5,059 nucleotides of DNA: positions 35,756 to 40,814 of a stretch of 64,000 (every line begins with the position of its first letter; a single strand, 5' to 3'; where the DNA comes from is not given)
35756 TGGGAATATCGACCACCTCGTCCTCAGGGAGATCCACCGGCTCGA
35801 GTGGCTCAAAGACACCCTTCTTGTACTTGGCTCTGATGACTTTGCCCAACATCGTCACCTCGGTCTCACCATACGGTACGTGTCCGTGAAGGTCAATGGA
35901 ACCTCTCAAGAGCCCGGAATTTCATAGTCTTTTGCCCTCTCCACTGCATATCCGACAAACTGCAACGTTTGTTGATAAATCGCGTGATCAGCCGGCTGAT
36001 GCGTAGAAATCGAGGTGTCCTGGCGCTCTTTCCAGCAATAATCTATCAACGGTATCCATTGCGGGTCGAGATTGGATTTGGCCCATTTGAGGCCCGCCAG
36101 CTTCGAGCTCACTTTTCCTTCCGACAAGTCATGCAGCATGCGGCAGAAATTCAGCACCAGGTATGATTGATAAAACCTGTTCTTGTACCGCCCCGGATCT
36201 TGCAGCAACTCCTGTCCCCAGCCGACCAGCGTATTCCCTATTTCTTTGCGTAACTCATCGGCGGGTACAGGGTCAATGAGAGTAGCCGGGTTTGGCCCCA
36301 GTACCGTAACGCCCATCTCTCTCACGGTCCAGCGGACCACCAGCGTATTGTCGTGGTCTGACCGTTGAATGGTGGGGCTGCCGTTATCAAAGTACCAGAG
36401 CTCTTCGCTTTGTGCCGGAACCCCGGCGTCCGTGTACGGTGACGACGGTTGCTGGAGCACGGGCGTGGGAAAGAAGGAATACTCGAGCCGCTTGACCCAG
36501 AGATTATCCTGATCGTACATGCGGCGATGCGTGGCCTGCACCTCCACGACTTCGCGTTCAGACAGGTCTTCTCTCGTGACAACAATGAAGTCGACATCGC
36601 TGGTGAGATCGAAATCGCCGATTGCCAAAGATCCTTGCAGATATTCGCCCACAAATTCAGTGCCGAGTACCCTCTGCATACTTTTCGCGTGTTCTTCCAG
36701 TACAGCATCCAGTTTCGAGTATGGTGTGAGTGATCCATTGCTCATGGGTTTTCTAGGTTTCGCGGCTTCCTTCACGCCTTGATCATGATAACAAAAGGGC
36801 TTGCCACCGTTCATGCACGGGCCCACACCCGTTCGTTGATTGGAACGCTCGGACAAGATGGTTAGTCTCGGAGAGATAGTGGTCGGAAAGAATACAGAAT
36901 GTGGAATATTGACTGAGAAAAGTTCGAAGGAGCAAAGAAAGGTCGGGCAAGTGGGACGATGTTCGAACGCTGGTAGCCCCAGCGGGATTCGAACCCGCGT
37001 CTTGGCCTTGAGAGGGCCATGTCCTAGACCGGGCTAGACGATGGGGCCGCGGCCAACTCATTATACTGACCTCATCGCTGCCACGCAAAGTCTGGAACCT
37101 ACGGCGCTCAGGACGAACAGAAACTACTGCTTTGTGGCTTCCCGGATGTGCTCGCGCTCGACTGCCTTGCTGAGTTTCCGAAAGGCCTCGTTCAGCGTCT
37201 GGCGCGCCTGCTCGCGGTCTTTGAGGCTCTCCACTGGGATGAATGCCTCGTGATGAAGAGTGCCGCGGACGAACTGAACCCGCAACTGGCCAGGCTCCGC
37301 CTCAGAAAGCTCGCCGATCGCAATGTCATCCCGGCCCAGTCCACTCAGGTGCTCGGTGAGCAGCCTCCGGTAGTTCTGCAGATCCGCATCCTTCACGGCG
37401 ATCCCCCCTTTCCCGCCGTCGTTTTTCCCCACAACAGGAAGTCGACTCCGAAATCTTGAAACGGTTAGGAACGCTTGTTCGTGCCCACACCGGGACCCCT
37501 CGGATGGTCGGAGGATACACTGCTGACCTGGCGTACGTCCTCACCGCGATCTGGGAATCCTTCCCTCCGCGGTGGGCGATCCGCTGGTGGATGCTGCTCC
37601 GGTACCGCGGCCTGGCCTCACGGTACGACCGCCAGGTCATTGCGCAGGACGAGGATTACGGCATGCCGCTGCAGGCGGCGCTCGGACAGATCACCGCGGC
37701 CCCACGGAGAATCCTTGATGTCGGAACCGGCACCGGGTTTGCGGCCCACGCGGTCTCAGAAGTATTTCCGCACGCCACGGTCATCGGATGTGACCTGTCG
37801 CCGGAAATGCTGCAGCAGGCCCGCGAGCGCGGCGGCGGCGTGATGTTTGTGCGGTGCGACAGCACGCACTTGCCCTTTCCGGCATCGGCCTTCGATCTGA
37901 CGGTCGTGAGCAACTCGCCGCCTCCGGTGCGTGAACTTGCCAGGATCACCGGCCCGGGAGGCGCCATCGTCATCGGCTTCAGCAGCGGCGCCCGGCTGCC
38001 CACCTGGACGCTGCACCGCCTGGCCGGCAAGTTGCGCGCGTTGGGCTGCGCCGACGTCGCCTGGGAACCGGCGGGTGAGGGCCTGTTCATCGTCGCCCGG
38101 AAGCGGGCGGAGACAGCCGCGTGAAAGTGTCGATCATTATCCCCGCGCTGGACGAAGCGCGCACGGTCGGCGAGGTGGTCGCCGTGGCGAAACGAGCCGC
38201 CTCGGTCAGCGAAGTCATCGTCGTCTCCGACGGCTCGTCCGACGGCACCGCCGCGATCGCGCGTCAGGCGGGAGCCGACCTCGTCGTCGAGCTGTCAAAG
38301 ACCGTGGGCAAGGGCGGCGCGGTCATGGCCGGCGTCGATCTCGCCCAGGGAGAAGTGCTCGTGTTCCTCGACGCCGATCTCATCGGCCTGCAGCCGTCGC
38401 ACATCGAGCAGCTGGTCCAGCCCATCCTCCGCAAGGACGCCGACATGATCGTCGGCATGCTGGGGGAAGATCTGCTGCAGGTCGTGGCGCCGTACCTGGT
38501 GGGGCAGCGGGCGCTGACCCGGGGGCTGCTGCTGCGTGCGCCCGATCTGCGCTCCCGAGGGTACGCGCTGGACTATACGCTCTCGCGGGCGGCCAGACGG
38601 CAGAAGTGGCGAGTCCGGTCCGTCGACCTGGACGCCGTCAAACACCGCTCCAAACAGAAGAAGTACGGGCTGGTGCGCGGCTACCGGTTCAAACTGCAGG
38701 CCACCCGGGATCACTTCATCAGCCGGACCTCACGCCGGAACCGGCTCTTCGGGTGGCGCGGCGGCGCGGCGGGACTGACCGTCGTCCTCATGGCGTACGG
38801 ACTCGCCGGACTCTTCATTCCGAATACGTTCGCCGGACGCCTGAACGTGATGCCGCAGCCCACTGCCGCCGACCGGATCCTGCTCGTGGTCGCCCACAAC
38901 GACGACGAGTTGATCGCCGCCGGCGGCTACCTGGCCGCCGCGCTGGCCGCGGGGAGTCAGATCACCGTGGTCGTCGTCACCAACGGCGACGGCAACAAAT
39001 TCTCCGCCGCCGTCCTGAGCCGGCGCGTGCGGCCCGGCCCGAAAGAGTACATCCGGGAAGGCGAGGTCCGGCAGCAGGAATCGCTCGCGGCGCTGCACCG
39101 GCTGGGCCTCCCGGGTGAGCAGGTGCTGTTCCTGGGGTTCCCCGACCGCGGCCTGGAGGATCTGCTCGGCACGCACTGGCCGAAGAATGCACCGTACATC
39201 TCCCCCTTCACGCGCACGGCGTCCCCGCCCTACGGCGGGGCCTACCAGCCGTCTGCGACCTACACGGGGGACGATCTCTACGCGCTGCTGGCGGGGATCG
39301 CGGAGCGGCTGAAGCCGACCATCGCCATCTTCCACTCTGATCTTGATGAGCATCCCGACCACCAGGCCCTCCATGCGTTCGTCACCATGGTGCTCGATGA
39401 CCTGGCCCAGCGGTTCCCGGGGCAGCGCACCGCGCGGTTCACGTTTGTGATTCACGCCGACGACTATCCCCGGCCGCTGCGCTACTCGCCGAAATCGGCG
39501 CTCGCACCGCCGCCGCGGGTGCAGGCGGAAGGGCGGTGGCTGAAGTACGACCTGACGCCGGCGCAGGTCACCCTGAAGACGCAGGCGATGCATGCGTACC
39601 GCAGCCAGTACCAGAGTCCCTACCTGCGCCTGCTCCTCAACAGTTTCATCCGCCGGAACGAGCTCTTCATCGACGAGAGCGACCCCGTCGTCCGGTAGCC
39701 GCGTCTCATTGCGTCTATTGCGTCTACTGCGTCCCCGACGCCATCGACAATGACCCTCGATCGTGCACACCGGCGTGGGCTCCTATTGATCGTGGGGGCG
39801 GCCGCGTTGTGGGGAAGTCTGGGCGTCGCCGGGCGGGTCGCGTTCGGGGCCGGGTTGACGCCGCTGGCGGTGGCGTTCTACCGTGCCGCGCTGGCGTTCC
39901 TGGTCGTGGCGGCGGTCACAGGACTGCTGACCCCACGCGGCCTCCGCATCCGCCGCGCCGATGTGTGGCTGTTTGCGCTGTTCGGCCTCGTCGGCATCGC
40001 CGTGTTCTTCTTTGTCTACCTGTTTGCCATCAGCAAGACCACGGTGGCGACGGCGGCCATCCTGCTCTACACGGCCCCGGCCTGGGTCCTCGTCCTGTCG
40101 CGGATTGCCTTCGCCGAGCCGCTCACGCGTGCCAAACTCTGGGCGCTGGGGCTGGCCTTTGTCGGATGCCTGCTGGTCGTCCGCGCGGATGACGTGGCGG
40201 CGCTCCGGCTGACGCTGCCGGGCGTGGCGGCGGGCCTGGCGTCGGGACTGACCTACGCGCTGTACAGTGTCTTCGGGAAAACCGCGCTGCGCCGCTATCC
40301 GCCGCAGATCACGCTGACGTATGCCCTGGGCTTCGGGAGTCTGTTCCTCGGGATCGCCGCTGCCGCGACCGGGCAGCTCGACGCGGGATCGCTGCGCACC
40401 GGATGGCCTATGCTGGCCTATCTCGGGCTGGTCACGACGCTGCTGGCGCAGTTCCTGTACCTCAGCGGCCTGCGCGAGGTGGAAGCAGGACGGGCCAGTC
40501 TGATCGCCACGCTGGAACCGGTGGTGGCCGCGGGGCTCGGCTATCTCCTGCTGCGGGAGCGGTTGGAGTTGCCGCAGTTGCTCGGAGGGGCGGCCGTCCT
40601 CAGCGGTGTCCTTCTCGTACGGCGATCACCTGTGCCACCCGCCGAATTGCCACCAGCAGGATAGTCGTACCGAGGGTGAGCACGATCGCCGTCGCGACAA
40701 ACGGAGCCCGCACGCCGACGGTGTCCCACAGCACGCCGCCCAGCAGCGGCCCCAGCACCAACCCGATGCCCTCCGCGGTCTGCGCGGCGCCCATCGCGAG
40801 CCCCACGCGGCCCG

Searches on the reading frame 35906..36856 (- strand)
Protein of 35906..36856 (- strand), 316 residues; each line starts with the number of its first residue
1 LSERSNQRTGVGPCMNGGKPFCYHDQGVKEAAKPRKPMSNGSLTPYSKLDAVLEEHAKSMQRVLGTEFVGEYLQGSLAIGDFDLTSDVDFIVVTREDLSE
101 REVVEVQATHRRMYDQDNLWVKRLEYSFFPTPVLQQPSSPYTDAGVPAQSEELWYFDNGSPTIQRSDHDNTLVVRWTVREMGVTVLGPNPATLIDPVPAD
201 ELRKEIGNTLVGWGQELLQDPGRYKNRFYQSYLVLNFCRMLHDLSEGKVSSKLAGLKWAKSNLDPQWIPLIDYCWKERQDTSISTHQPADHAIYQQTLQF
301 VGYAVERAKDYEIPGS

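Call 52: search_protein_families(library=pfam, max_evalue=0.00001, proteins=[window:35906-36856:-])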
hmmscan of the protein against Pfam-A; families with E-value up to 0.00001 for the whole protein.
window:35906-36856:- (316 aa): 1 family
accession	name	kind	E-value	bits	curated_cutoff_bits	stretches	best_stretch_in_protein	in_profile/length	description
PF13427.11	AadA_C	-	5.1e-12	46.4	22.2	1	193-290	2-90/103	Aminoglycoside adenylyltransferase, C-terminal domain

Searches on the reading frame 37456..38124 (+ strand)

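Call 52: search_protein_families(library=pfam, max_evalue=0.00001, proteins=[window:37456-38124:+])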
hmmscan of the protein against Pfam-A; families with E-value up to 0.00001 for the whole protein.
window:37456-38124:+ (222 aa): 5 families
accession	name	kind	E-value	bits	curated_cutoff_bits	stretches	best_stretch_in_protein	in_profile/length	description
PF13649.12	Methyltransf_25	-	8.3e-16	58.9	27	1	86-169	1-97/97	Methyltransferase domain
PF08241.18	Methyltransf_11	-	4.2e-14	53.4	21.2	1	87-173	1-95/95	Methyltransferase domain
PF13847.12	Methyltransf_31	-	5.3e-12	46.1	27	1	85-173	6-109/145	Methyltransferase domain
PF08242.18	Methyltransf_12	-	2.1e-08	35.2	30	1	87-153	1-73/98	Methyltransferase domain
PF01209.24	Ubie_methyltran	-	6e-07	29.5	20.1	1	82-173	47-151/233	ubiE/COQ5 methyltransferase family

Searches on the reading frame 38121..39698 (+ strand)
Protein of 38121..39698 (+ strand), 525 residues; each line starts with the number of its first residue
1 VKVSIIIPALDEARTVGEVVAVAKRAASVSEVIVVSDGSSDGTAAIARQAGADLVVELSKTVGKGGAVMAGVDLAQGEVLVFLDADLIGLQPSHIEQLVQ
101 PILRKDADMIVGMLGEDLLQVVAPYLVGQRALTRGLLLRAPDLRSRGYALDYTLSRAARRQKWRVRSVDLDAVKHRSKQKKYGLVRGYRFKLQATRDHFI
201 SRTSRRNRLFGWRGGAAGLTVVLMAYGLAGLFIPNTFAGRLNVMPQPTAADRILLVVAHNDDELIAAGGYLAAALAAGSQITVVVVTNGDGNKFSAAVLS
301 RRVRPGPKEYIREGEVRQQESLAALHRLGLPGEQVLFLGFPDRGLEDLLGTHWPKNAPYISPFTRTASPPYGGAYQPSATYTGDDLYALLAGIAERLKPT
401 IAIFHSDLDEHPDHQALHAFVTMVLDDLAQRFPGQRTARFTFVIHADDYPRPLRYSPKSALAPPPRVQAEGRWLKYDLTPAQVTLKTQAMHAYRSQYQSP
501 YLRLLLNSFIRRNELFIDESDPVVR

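Call 52: search_protein_families(library=pfam, max_evalue=0.00001, proteins=[window:38121-39698:+])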
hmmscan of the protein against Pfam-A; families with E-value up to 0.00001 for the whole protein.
window:38121-39698:+ (525 aa): 4 families
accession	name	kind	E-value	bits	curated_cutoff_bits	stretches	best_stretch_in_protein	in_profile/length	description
PF02585.22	PIG-L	-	1.4e-25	90.7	28.2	1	254-422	1-126/129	GlcNAc-PI de-N-acetylase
PF00535.33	Glycos_transf_2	-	8.2e-21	75.1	23.3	1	4-112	1-113/168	Glycosyl transferase family 2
PF13641.12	Glyco_tranf_2_3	-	7.4e-11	42.9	27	1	3-113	3-122/230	Glycosyltransferase like family 2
PF12804.13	NTP_transf_3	-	7.8e-07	29.8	27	1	18-122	28-131/160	MobA-like NTP transferase domain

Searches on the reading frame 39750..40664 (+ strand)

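Call 53: search_protein_families(library=pfam, max_evalue=0.00001, proteins=[window:39750-40664:+])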
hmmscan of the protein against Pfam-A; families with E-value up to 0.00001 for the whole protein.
window:39750-40664:+ (304 aa): 1 family
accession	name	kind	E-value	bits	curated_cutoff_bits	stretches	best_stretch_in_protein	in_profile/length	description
PF00892.27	EamA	-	4e-47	160.3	28.2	2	157-290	2-133/135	EamA-like transporter family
